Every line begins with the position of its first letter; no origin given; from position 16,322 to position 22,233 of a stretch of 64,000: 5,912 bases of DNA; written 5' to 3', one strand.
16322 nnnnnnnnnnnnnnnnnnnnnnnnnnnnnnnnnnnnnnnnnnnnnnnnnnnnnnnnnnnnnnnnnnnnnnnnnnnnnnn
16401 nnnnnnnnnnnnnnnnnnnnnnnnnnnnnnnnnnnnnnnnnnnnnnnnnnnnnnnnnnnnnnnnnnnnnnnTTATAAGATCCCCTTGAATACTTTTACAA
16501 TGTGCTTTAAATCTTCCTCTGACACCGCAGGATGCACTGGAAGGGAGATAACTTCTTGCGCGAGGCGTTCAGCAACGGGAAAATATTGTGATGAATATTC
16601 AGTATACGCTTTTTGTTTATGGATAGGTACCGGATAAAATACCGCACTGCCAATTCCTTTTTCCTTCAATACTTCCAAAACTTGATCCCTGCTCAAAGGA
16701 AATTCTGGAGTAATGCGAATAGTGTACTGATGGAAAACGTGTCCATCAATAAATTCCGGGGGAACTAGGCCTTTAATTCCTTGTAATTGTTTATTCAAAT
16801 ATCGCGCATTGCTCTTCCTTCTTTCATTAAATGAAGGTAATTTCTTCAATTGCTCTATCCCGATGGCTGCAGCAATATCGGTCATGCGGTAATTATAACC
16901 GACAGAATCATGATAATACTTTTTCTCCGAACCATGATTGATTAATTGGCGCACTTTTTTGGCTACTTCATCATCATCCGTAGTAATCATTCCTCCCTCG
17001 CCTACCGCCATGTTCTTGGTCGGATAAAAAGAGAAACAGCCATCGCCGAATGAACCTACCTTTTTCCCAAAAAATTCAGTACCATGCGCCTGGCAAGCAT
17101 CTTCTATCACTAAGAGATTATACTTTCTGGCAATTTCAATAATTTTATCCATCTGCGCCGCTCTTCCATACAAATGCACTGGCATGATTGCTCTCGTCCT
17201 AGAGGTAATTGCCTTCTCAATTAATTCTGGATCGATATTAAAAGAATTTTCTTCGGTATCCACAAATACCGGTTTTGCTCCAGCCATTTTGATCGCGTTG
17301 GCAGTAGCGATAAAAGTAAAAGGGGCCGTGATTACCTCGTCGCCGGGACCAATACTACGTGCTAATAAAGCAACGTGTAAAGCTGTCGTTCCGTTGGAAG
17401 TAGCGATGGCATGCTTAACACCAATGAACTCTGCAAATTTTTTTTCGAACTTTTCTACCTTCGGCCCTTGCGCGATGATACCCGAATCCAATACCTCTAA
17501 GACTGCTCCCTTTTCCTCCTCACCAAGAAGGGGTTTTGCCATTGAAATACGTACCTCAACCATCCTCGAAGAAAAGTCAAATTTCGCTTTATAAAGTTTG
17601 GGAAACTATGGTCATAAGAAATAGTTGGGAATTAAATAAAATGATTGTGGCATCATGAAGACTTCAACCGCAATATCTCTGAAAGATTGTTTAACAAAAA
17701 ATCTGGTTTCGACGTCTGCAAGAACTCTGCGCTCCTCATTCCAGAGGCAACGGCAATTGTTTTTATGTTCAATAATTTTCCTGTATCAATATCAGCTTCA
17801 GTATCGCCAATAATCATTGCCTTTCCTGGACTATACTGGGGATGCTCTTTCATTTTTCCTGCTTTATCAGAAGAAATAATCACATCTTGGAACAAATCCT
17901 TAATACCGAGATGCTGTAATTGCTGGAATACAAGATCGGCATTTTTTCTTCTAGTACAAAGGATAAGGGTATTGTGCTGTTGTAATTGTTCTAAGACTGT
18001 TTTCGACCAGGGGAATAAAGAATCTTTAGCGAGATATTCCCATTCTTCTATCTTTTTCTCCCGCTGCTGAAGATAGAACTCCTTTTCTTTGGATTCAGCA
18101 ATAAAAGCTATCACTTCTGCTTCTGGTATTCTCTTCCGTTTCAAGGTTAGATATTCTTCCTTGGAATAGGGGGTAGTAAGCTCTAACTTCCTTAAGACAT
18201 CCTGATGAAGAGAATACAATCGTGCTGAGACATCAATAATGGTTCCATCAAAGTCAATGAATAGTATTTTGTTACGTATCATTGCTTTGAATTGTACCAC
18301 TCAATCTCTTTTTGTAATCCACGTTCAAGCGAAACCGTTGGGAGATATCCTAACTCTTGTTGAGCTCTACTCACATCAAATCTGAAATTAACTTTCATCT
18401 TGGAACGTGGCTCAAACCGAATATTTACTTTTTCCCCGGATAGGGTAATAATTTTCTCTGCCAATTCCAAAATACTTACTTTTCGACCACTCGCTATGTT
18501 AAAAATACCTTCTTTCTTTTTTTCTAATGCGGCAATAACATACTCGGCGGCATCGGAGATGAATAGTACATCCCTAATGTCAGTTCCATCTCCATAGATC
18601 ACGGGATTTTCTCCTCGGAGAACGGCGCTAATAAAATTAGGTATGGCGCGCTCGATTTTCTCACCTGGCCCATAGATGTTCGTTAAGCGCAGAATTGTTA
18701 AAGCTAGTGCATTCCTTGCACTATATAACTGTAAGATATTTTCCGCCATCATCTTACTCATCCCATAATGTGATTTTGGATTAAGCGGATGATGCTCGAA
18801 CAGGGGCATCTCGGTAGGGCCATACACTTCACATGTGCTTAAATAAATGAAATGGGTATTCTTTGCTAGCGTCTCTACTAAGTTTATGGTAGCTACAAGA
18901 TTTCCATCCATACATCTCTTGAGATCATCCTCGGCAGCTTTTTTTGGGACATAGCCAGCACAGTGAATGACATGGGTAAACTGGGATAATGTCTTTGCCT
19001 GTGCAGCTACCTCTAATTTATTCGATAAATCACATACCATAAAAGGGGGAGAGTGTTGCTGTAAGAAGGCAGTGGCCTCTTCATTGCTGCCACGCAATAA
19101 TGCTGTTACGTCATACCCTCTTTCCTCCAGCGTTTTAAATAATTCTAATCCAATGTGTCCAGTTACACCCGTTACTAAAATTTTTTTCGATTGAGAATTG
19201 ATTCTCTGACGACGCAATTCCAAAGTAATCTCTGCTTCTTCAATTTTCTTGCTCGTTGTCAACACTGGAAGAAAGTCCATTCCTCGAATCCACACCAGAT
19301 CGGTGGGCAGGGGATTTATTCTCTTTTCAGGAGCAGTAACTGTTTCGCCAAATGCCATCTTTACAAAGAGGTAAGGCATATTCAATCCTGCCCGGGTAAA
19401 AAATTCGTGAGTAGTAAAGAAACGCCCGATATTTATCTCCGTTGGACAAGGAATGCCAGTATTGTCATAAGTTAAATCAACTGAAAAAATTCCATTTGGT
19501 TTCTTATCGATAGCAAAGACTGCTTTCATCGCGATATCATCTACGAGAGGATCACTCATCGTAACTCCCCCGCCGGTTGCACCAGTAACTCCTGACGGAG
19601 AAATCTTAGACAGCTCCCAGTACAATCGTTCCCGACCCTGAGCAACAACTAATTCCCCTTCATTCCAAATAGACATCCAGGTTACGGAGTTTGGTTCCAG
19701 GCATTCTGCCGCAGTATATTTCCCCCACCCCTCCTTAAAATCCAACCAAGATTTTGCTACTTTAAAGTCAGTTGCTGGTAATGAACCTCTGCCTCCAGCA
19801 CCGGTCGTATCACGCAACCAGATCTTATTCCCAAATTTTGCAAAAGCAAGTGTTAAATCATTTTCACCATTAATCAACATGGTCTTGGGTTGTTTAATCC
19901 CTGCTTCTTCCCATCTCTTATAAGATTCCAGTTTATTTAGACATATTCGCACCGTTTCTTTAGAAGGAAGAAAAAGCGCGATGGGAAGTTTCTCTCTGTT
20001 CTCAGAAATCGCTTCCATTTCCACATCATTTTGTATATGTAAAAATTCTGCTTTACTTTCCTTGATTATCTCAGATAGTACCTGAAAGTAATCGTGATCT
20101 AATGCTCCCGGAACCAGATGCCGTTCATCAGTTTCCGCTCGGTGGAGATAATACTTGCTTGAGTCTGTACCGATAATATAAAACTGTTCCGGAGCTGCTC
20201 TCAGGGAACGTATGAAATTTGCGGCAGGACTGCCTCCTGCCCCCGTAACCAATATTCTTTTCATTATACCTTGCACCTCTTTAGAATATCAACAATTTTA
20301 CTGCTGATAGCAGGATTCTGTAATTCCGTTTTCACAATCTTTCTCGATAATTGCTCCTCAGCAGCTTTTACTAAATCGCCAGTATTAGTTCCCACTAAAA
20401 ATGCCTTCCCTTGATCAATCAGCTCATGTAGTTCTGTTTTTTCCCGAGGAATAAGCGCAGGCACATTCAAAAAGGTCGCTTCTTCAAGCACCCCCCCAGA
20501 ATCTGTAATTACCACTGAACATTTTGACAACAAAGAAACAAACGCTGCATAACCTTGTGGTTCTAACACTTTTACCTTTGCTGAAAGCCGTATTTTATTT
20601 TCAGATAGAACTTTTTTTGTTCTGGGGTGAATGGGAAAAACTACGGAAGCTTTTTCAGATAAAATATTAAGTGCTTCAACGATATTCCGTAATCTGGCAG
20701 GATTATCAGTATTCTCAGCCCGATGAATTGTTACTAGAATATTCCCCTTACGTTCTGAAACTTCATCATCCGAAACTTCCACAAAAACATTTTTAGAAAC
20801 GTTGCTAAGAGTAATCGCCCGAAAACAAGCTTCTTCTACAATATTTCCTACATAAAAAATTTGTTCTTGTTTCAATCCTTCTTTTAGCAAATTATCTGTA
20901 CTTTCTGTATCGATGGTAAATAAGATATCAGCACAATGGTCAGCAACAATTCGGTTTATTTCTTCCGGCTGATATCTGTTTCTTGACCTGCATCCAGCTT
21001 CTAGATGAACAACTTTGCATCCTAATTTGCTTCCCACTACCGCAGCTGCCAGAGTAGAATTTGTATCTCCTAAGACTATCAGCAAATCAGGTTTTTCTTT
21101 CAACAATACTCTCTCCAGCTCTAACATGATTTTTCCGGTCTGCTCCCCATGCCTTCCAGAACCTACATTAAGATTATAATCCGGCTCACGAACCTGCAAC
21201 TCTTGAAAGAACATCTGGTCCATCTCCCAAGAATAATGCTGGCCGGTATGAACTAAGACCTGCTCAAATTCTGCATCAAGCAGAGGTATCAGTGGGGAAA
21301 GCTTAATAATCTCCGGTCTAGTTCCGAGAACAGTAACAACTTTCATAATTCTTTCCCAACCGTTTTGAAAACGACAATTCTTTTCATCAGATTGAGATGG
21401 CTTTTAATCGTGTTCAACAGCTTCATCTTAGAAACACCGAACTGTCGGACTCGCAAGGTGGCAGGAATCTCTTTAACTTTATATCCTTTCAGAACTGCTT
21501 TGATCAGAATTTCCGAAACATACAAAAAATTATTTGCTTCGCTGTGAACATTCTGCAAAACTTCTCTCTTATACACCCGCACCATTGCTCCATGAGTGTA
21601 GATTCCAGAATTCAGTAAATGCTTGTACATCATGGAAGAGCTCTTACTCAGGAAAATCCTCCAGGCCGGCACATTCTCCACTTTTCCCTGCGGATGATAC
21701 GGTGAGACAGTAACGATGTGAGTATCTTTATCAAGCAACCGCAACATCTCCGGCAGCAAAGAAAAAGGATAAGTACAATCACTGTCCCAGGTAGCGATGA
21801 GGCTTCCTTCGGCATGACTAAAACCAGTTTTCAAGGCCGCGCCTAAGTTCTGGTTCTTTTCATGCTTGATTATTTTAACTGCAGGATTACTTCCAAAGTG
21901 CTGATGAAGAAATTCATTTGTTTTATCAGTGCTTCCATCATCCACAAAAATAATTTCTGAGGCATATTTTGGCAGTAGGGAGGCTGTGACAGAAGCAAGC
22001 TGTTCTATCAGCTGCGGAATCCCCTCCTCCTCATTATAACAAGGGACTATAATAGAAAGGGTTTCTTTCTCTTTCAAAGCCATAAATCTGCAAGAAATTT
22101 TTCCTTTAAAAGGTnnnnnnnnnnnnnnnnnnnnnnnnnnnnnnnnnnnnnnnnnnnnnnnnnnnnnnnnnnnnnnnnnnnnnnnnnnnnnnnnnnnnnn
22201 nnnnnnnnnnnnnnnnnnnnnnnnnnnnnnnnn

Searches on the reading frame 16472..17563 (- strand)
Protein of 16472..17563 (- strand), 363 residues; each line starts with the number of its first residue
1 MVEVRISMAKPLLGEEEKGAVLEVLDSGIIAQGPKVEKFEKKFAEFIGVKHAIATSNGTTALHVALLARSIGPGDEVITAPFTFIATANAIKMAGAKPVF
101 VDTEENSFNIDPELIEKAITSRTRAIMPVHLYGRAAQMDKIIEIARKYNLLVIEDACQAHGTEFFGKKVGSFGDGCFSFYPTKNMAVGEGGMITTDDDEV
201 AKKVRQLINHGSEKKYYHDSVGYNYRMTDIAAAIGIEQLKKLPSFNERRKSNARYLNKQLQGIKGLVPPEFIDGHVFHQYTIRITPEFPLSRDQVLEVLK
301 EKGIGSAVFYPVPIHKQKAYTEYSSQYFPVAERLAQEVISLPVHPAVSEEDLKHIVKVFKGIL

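Call 13: search_protein_families(library=ncbifam, proteins=[window:16472-17563:-], max_evalue=0.00001)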
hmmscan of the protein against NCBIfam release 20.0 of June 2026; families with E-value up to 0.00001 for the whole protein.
window:16472-17563:- (363 aa): 29 families (the best 25 are shown)
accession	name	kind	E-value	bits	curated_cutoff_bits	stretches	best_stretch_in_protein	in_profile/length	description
TIGR03588.1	PseC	equivalog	8e-98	327.8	423.5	1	10-360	6-377/380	UDP-4-amino-4,6-dideoxy-N-acetyl-beta-L-altrosamine transaminase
NF008658.2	PRK11658.1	equivalog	4e-93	312.1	631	1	7-362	6-376/379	UDP-4-amino-4-deoxy-L-arabinose aminotransferase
TIGR04181.1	NHT_00031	hypoth_equivalog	2e-84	283.5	420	1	6-342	1-357/359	LegC family aminotransferase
TIGR04427.1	PLP_DesI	equivalog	1.2e-71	241.9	650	1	30-359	48-379/390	dTDP-4-dehydro-6-deoxyglucose aminotransferase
NF008687.0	PRK11706.1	equivalog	8.5e-69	232.1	375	1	6-360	2-371/375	dTDP-4-amino-4,6-dideoxygalactose transaminase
NF011936.0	PRK15407.1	equivalog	6.8e-67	226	423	2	5-211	36-251/440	lipopolysaccharide biosynthesis protein RfbH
TIGR02379.1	ECA_wecE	subfamily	3.5e-57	193.9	434.85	1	10-360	6-372/376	dTDP-4-amino-4,6-dideoxy-D-glucose transaminase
NF005816.0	PRK07682.1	equivalog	3.2e-14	52.4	620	1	46-159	87-206/390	aminotransferase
NF004975.0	PRK06348.1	equivalog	3.4e-11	42.8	549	1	42-156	82-202/384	pyridoxal phosphate-dependent aminotransferase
NF005817.0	PRK07683.1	equivalog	3.4e-11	42.5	575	1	51-155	91-200/387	aminotransferase A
NF004621.0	PRK05957.1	equivalog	3.9e-11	42.3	498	1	51-129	91-167/389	pyridoxal phosphate-dependent aminotransferase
NF004770.0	PRK06108.1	subfamily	2.5e-10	39.8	422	1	40-156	87-210/396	pyridoxal phosphate-dependent aminotransferase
NF006569.0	PRK09082.1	subfamily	7.3e-10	38.5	420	1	38-160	79-207/386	methionine aminotransferase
NF006488.0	PRK08912.1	equivalog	1.8e-09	37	498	1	52-129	90-169/387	aminotransferase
NF041364.1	GntC_guanitoxin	equivalog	2.4e-09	36.6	415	1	57-156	68-174/356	guanitoxin biosynthesis PLP-dependent (S)-gamma-hydroxy-L-arginine cyclodehydratase GntC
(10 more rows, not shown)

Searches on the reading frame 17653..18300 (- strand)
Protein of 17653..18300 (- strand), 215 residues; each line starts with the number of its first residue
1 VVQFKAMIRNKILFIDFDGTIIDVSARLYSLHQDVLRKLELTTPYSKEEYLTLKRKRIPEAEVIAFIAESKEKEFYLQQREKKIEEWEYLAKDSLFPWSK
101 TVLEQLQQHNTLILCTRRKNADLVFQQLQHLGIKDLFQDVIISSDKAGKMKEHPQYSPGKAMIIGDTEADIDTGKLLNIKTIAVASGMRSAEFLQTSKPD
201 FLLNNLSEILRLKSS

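Call 13: search_protein_families(library=ncbifam, proteins=[window:17653-18300:-], max_evalue=0.00001)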
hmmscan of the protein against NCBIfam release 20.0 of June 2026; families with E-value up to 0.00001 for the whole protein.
window:17653-18300:- (215 aa): 7 families
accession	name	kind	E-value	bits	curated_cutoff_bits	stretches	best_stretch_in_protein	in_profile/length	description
NF009804.0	PRK13288.1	equivalog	4.7e-18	65.5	218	1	11-213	5-210/215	pyrophosphatase PpaX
NF009695.0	PRK13222.1-2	equivalog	1e-14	54.6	225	1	7-212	3-221/226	phosphoglycolate phosphatase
TIGR02253.1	CTE7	subfamily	1.5e-11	44.5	169.75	1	11-210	3-221/221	TIGR02253 family HAD-type hydrolase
NF009697.0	PRK13222.1-4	equivalog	7.9e-11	41.7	327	1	13-211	10-220/232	phosphoglycolate phosphatase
TIGR01449.2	PGP_bact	equivalog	3.1e-08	33.4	180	1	15-211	3-211/213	phosphoglycolate phosphatase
NF009694.0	PRK13222.1-1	equivalog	3.7e-06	26.4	415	0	94-210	111-236/252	phosphoglycolate phosphatase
NF009699.0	PRK13225.1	equivalog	9.6e-06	25.3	368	0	13-211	65-265/273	phosphoglycolate phosphatase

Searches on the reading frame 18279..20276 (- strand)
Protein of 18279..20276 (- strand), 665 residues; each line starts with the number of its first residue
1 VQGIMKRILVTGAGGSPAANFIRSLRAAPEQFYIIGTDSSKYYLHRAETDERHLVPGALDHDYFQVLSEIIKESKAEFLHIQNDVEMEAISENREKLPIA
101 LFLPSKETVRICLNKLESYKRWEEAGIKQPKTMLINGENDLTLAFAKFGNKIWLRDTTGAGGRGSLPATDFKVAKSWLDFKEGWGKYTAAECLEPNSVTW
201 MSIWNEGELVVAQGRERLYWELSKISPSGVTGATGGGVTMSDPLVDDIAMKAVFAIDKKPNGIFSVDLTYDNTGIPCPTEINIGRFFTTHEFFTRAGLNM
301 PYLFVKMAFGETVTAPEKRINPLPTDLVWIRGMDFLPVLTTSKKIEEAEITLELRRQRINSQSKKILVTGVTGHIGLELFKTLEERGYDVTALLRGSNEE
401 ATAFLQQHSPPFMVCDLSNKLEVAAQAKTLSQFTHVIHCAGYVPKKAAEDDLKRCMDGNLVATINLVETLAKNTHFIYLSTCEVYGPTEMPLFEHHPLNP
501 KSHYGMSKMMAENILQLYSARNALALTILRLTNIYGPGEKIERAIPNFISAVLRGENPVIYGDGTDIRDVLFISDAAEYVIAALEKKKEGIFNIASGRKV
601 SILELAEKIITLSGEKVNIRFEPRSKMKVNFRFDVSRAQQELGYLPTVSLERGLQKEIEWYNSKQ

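Call 13: search_protein_families(library=ncbifam, proteins=[window:18279-20276:-], max_evalue=0.00001)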
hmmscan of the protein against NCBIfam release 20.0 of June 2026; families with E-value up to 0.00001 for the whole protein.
window:18279-20276:- (665 aa): 34 families (the best 25 are shown)
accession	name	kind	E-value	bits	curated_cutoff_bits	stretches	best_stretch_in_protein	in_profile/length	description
TIGR01181.1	dTDP_gluc_dehyt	equivalog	1.1e-41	143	365.1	1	365-664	1-314/321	dTDP-glucose 4,6-dehydratase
TIGR01179.1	galE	equivalog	3e-36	124.9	262.3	1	365-663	1-327/332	UDP-glucose 4-epimerase GalE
TIGR04180.1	EDH_00030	hypoth_equivalog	9.8e-30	103.6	475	1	366-623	1-266/297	NAD-dependent 4,6-dehydratase LegB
TIGR02197.1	heptose_epim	equivalog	2.8e-25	89.2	274.6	1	366-663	1-315/316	ADP-glyceromanno-heptose 6-epimerase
NF009402.0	PRK12767.1-1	equivalog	8.8e-21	74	218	1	5-141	2-143/329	carbamoyl phosphate synthase-like protein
NF007956.0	PRK10675.1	subfamily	3.6e-20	72.4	394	1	365-661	2-329/338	UDP-glucose 4-epimerase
NF042422.1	oxyalk_red_OleD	equivalog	9.4e-19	67.9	580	1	365-590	2-221/329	2-alkyl-3-oxoalkanoate reductase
TIGR01214.1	rmlD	equivalog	1e-16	60.9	224.05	1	365-617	1-230/285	dTDP-4-dehydrorhamnose reductase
NF007582.0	PRK10217.1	equivalog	1.6e-16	60.3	698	1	364-663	2-333/355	dTDP-glucose 4,6-dehydratase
NF042423.1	oxyalk_red_Shew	equivalog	2.1e-15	56.6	580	1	358-587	3-225/331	2-alkyl-3-oxoalkanoate reductase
NF043036.1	ErythonDh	equivalog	3.7e-15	55.9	325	1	365-554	2-199/321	D-erythronate dehydrogenase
NF007490.0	PRK10084.1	subfamily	1.2e-14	54.1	649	1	475-663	127-336/361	dTDP-glucose 4,6-dehydratase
TIGR03466.1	HpnA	hypoth_equivalog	3.1e-14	52.6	367.65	1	365-617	2-250/327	hopanoid-associated sugar epimerase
NF008360.0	PRK11150.1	equivalog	3.7e-14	52.7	452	1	366-616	2-257/310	ADP-glyceromanno-heptose 6-epimerase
NF047922.1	GDPFucSynFcl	equivalog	5.6e-14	52.3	500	1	363-663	2-303/308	GDP-L-fucose synthase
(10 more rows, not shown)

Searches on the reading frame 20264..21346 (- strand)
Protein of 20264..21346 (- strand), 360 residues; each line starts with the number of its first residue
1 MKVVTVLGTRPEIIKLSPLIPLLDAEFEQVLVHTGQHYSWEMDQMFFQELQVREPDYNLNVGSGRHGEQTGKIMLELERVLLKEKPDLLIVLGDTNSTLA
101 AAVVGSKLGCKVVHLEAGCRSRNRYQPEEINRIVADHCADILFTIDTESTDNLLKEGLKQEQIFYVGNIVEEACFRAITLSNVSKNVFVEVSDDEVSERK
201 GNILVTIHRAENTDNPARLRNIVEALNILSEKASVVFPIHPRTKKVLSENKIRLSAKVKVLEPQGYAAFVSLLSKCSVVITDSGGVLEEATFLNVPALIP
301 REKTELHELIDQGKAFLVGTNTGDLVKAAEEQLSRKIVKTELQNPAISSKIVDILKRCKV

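Call 13: search_protein_families(library=ncbifam, proteins=[window:20264-21346:-], max_evalue=0.00001)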
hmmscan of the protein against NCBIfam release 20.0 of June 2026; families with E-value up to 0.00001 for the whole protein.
window:20264-21346:- (360 aa): 2 families
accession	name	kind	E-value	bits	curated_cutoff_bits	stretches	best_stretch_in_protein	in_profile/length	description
TIGR00236.1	wecB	equivalog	1.1e-96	324.2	210.15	1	1-356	1-363/366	non-hydrolyzing UDP-N-acetylglucosamine 2-epimerase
TIGR03568.1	NeuC_NnaA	equivalog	7.7e-22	77.7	235.9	1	2-297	2-303/365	UDP-N-acetylglucosamine 2-epimerase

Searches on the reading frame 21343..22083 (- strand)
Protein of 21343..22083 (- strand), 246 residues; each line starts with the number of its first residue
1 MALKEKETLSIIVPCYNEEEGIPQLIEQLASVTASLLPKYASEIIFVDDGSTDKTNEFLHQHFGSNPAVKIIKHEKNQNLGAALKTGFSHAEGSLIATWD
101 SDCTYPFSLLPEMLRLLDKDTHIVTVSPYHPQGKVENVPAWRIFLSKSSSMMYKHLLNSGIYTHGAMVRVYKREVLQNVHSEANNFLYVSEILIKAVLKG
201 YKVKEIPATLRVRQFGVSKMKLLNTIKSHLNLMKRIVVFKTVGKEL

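Call 13: search_protein_families(library=ncbifam, proteins=[window:21343-22083:-], max_evalue=0.00001)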
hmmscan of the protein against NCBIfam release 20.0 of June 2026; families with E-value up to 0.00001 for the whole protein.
window:21343-22083:- (246 aa): 16 families
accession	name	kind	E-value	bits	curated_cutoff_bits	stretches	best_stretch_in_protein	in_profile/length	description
NF007986.1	PRK10714.1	equivalog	9e-24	84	529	1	7-233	6-223/316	undecaprenyl-phosphate 4-deoxy-4-formamido-L-arabinose transferase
NF047588.1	GlcsyltransPgfSStrep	equivalog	3.7e-19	69.1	500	1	9-226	3-211/308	glycosyltransferase PgfS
NF041391.1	DPhHxTase_Halo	equivalog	2.6e-18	65.8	375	1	15-214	3-187/213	dolichyl-phosphate hexose transferase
NF041875.1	EPS_EpsD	equivalog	1.7e-17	63.9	370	1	9-165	1-152/325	exopolysaccharide biosynthesis glycosyltransferase EpsD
TIGR03937.1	PgaC_IcaA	equivalog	1.2e-16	60.7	422.3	1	3-124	41-157/407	poly-beta-1,6-N-acetyl-D-glucosamine synthase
NF007482.0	PRK10073.1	equivalog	6.6e-16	58.2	423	1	5-180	4-180/334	glycosyltransferase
NF058614.1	PPMAGASynPpgS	equivalog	3.1e-15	56.2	370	1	11-226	4-213/226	polyprenyl-phospho-N-acetylgalactosaminyl synthase PpgS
NF047683.1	TeichurnBiosyTuaG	equivalog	6e-15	55.6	400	1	4-224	3-217/252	teichuronic acid biosynthesis protein TuaG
TIGR03965.1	mycofact_glyco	equivalog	8.3e-14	51.3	280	1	4-128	71-189/467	mycofactocin biosynthesis glycosyltransferase MftF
TIGR04283.1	glyco_like_mftF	equivalog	1.2e-12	47.9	182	1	9-123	1-103/221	TIGR04283 family arsenosugar biosynthesis glycosyltransferase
NF053739.1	GlytfEpsEBac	equivalog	3.1e-10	39.5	450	1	9-123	3-113/265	glycosyltransferase EpsE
TIGR04182.1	glyco_TIGR04182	equivalog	1.7e-09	37.5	325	1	10-221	3-200/293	S-layer glycoprotein N-glycosyltransferase AglJ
NF010496.0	PRK13915.1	equivalog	1.4e-08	34.2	262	1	2-106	26-130/307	glucosyl-3-phosphoglycerate synthase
NF038302.1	EPS_HpsE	equivalog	5.4e-08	32.2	300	1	9-103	3-97/307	hormogonium polysaccharide biosynthesis glycosyltransferase HpsE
TIGR03111.1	glyc2_xrt_Gpos1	hypoth_equivalog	1.7e-07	30.4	363.95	1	6-126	48-165/439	TIGR03111 family XrtG-associated glycosyltransferase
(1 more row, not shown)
